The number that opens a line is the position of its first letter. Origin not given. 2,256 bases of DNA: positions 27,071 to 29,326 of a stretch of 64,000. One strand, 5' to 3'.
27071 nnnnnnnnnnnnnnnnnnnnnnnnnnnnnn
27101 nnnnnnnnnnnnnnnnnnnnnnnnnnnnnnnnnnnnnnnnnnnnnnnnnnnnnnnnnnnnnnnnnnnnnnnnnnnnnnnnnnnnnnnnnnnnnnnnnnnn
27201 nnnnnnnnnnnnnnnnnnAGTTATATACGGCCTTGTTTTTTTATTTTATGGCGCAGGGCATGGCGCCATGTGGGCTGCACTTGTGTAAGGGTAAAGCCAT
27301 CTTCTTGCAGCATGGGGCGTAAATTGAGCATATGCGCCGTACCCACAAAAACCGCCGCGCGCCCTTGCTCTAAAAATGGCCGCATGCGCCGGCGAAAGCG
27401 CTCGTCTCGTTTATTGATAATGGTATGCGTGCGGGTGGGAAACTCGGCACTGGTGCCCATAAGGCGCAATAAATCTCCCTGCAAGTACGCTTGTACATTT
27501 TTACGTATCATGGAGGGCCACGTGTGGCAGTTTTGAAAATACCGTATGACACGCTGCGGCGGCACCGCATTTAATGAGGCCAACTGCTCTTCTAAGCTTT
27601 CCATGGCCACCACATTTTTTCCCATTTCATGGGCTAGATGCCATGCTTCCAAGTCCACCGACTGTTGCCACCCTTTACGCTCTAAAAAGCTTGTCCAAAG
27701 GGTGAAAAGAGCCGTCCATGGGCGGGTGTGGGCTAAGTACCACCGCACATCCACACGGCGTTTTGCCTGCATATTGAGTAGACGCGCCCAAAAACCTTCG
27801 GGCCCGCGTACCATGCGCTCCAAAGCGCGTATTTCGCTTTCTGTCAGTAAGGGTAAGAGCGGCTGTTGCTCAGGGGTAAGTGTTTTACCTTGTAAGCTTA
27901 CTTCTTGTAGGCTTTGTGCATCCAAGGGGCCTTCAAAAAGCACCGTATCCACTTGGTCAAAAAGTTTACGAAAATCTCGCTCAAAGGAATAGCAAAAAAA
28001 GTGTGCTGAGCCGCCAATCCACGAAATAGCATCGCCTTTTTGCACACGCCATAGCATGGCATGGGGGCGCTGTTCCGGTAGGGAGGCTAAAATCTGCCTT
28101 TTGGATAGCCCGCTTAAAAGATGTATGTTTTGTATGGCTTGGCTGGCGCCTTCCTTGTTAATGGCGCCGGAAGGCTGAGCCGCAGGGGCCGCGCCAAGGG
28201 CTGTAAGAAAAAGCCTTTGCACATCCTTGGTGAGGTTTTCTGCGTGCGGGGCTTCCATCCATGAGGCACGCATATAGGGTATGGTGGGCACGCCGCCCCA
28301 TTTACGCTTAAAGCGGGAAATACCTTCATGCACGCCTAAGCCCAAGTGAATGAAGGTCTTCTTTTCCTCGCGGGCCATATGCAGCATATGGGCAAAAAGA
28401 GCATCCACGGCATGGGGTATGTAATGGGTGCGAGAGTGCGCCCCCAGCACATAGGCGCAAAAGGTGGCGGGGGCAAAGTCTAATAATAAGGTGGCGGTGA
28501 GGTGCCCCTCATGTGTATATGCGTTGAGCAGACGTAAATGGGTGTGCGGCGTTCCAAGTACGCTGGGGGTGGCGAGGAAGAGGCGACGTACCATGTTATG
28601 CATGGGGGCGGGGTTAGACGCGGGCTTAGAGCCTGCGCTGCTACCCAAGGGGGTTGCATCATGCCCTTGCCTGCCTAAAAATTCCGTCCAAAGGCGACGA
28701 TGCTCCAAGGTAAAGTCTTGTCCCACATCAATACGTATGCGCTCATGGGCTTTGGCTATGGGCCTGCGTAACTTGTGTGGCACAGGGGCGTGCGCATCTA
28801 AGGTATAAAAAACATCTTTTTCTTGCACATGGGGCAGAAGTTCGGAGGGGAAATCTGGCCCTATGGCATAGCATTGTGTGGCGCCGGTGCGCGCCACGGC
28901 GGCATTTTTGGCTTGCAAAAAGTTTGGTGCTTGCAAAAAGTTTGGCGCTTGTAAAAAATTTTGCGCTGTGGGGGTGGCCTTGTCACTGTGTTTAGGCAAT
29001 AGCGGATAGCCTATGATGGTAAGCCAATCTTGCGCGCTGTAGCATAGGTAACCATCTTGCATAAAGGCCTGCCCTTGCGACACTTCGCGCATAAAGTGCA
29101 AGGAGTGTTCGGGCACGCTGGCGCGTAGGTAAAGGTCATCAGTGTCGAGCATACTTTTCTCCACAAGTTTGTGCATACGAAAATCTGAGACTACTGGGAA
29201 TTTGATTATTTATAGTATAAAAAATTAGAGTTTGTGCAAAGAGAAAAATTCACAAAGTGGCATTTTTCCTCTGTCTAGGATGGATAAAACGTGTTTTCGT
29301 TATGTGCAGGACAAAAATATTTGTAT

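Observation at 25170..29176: Orphan operon: radical-SAM/SPASM enzyme + two paralogous FemABX/MprF-C-like proteins, one fused to a TraB/GumN/Tiki-type domain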

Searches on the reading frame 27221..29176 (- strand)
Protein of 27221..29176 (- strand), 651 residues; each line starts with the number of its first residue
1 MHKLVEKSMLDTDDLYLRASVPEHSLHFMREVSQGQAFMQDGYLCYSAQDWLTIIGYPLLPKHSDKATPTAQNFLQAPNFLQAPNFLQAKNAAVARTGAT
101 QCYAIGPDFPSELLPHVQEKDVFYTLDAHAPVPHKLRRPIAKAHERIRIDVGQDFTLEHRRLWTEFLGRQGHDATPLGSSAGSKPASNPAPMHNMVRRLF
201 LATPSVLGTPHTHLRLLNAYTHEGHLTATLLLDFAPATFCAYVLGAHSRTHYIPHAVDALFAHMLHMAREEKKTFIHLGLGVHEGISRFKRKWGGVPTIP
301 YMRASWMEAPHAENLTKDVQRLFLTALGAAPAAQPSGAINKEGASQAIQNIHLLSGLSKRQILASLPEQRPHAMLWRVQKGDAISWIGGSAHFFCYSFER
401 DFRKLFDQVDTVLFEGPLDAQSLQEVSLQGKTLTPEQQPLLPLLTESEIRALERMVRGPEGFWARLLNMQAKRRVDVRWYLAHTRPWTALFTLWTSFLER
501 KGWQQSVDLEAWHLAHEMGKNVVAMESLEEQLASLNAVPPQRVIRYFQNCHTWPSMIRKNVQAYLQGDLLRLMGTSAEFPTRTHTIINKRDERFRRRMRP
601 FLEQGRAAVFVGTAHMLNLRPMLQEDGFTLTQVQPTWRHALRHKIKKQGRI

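Call 3: search_protein_families(library=pfam, proteins=[window:27221-29176:-], max_evalue=1)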
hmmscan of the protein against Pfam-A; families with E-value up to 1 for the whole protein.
window:27221-29176:- (651 aa): 1 family
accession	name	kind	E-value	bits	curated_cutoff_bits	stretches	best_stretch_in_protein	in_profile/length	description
PF01963.22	TraB_PrgY_gumN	-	2e-36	126.6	26.8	1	374-632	1-263/263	TraB/PrgY/gumN family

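Call 4: search_protein_families(library=ncbifam, proteins=[window:27221-29176:-], max_evalue=1)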
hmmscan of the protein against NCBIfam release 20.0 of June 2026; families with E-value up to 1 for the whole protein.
window:27221-29176:- (651 aa): 0 families

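Call 18: find_homologous_proteins(query=window:27221-29176:-, max_evalue=0.001)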
Query window:27221-29176:- (651 aa): 476 proteins with E <= 0.001 among 8000 candidates; the best 120 are listed.
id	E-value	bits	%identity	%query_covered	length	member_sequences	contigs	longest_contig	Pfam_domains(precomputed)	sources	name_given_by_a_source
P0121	4.7e-298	1008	71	98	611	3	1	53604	PF01963.23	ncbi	-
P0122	4.5e-270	916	66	97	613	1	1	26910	PF01963.23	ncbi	-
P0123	1.0e-265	901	65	97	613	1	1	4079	PF01963.23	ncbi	-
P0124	1.5e-264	898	67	97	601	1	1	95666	PF01963.23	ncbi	-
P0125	5.0e-264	896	66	97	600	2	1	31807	PF01963.23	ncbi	-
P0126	9.4e-263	892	65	98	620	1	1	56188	PF01963.23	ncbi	-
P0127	4.8e-261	886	64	97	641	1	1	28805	PF01963.23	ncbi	-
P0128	5.6e-257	873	63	98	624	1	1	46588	PF01963.23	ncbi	-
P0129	1.1e-254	865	63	97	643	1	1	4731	PF01963.23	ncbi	-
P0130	6.8e-253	859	64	98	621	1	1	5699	PF01963.23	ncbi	-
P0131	3.1e-251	854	62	97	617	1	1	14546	PF01963.23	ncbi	-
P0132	6.8e-251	852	64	97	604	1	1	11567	PF01963.23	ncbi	-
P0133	2.1e-248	844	62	97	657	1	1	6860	PF01963.23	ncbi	-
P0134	6.7e-248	843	61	97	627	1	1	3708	PF01963.23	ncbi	-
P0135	4.0e-247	840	60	98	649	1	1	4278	PF01963.23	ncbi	-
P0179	4.4e-187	642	47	97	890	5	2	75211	PF13480.14,PF01963.23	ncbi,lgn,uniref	ncbi:GNAT family N-acetyltransferase [Mailhella sp.]|uniref:TraB/GumN family protein n=1 Tax=Mailhel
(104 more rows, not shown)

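Call 35: predict_structure(alignment_id=A4)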
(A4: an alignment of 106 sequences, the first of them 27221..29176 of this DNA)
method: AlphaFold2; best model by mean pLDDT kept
length: 651 residues; sequences in the alignment: 106
mean_pLDDT: 87.0   pTM: 0.71
mean pLDDT of the five models: 87.0, 86.7, 86.1, 86.0, 85.9
residues with pLDDT >= 90: 446; 70-90: 100; 50-70: 77; < 50: 28
segments of 3 or more residues with pLDDT < 50: 1-4, 176-180, 328-343
pLDDT, mean of each block of 10 residues (from residue 1): 57 95 94 92 93 95 72 65 85 95 95 95 97 98 98 96 86 49 56 81 92 97 98 97 96 98 98 97 91 96 94 63 52 43 54 64 78 97 96 84 96 92 90 97 98 95 91 94 97 92 85 89 90 91 95 93 93 69 68 94 95 92 98 97 91 52
secondary structure, 60 per line:
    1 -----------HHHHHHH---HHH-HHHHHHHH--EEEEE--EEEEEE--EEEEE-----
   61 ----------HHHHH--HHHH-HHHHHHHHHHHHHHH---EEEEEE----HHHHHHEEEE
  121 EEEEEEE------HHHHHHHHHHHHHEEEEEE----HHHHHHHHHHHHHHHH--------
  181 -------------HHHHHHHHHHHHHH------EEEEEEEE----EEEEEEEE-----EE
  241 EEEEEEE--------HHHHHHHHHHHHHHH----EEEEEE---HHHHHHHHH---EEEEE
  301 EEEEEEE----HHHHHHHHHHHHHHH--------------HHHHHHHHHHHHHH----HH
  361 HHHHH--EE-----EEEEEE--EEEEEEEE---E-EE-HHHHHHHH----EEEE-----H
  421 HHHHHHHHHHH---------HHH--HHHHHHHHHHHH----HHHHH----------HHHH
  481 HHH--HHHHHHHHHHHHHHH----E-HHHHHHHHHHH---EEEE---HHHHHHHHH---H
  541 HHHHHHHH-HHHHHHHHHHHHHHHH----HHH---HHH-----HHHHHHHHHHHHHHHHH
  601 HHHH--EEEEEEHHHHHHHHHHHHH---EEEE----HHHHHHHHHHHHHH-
elements in order: H12-18 H26-33 E36-40 E43-48 E51-55 H71-75 H78-81 H83-97 E101-106 H111-116 E117-127 H134-146 E147-152 H157-172 H194-207 E214-221 E226-233 E239-247 H256-270 E275-280 H284-292 E296-307 H312-326 H341-354 H359-365 E375-380 E383-390 H399-406 E411-414 H420-431 H446-457 H462-466 H477-483 H486-500 H507-517 E521-524 H528-536 H540-548 H550-565 H584-604 E607-612 H613-625 E629-632 H637-650

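Call 38: search_protein_families(library=pfam, proteins=[P0179], max_evalue=0.01)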
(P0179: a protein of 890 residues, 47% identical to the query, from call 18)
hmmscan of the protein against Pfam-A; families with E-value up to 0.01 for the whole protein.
P0179 (890 aa): 3 families
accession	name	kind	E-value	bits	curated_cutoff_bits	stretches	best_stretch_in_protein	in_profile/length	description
PF01963.22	TraB_PrgY_gumN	-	7.2e-30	105.1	26.8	1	301-559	1-263/263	TraB/PrgY/gumN family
PF13480.13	Acetyltransf_6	-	1.2e-08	35.7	22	1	104-229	17-139/143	Acetyltransferase (GNAT) domain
PF09924.15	LPG_synthase_C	-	0.0006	19.4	27.5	1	737-864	115-247/298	Phosphatidylglycerol lysyltransferase, C-terminal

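Call 39: fold_search(model_id=the predicted structure, library=pdb)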
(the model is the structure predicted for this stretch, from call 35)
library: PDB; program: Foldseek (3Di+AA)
matches with E <= 10: 709; with E <= 0.001: 173
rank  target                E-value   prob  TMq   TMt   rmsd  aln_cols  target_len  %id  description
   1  4v36_B                2.7e-09  1.00  0.27  0.52  10.3       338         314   15  The structure of L-PGS from Bacillus licheniformis (released 2015-08-19)
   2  4v36_A                2.2e-08  1.00  0.26  0.47  11.1       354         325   15  The structure of L-PGS from Bacillus licheniformis (released 2015-08-19)
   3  5vrv_E                2.9e-08  1.00  0.28  0.53  10.4       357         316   13  2.05 Angstrom Resolution Crystal Structure of C-terminal Domain (DUF2156) of Putative Lysylphosphatidylglycerol Synthe (released 2017-05-24)
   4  7z6a_A                3.6e-08  1.00  0.30  0.53   7.4       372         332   12  CRYSTAL STRUCTURE OF WEISSELLA VIRIDESCENS FEMXVV NON-RIBOSOMAL AMINO ACID TRANSFERASE IN COMPLEX WITH A PEPTIDYL-XNA  (released 2022-10-26)
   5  5vrv_D                4.5e-08  1.00  0.29  0.54  10.4       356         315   13  2.05 Angstrom Resolution Crystal Structure of C-terminal Domain (DUF2156) of Putative Lysylphosphatidylglycerol Synthe (released 2017-05-24)
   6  4v34                  4.5e-08  1.00  0.28  0.51   9.8       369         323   10  The Structure of A-PGS from Pseudomonas aeruginosa (SeMet derivative) (released 2015-08-19)
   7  5vrv_A                5.0e-08  1.00  0.28  0.52  10.8       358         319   11  2.05 Angstrom Resolution Crystal Structure of C-terminal Domain (DUF2156) of Putative Lysylphosphatidylglycerol Synthe (released 2017-05-24)
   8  5vrv_F                5.3e-08  1.00  0.28  0.53  10.8       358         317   13  2.05 Angstrom Resolution Crystal Structure of C-terminal Domain (DUF2156) of Putative Lysylphosphatidylglycerol Synthe (released 2017-05-24)
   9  5vrv_B                6.5e-08  1.00  0.29  0.55   9.2       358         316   12  2.05 Angstrom Resolution Crystal Structure of C-terminal Domain (DUF2156) of Putative Lysylphosphatidylglycerol Synthe (released 2017-05-24)
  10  1xe4                  7.7e-08  1.00  0.31  0.54   7.3       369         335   12  Crystal Structure of Weissella viridescens FemX (K36M) Mutant (released 2005-05-31)
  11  1xf8                  8.5e-08  1.00  0.30  0.54   7.4       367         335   12  Crystal Structure of Weissella viridescens FemX (Y254F) Mutant (released 2005-05-31)
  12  5vrv_C                9.0e-08  1.00  0.28  0.53  10.5       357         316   12  2.05 Angstrom Resolution Crystal Structure of C-terminal Domain (DUF2156) of Putative Lysylphosphatidylglycerol Synthe (released 2017-05-24)
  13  4v35                  9.0e-08  1.00  0.28  0.52   8.9       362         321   11  The Structure of A-PGS from Pseudomonas aeruginosa (released 2015-08-19)
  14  6lv0_A                9.5e-08  1.00  0.28  0.52  10.1       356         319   12  Crystal structure of the soluble domain of the multiple peptide resistance factor (MprF) from Rhizobium tropici (released 2021-02-03)
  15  9goe_A                1.1e-07  1.00  0.28  0.23  10.6       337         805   12  Cryo-EM structure of the multiple peptide resistance factor (MprF) from Pseudomonas aeruginosa bound to a synthetic na (released 2025-03-12)
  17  1ne9                  1.5e-07  1.00  0.30  0.54   7.3       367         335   12  Crystal Structure of Weissella viridescens FemX at 1.7 Ang Resolution (released 2004-02-10)
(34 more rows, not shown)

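Call 40: search_protein_families(library=ncbifam, proteins=[P0179], max_evalue=0.001)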
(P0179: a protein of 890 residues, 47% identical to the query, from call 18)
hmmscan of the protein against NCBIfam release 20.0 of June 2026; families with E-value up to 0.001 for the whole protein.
P0179 (890 aa): 0 families

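Call 93: search_protein_families(library=padloc, proteins=[window:27221-29176:-], max_evalue=0.01)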
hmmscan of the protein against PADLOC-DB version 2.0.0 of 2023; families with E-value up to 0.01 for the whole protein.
window:27221-29176:- (651 aa): 0 families

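Call 96: search_solved_structures(query=A4, max_evalue=10, show_alignments=3)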
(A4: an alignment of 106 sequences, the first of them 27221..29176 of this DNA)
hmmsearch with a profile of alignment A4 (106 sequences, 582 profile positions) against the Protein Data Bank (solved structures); distinct sequences matched with E-value up to 10: 0.

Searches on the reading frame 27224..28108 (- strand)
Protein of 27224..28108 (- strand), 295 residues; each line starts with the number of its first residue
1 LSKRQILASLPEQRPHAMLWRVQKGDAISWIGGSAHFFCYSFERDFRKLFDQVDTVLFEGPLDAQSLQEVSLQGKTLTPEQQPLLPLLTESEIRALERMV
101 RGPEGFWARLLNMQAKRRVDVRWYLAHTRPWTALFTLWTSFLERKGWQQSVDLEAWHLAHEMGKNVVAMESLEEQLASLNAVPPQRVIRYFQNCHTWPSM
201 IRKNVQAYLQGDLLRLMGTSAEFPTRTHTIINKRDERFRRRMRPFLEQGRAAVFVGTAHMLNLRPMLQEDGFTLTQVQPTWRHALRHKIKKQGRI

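Call 51: search_solved_structures(query=window:27224-28108:-, max_evalue=10, show_alignments=3)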
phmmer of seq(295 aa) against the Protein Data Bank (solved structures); distinct sequences matched with E-value up to 10: 1.
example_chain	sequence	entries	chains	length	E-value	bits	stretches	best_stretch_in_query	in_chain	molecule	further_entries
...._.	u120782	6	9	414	0.82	11.9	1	250-291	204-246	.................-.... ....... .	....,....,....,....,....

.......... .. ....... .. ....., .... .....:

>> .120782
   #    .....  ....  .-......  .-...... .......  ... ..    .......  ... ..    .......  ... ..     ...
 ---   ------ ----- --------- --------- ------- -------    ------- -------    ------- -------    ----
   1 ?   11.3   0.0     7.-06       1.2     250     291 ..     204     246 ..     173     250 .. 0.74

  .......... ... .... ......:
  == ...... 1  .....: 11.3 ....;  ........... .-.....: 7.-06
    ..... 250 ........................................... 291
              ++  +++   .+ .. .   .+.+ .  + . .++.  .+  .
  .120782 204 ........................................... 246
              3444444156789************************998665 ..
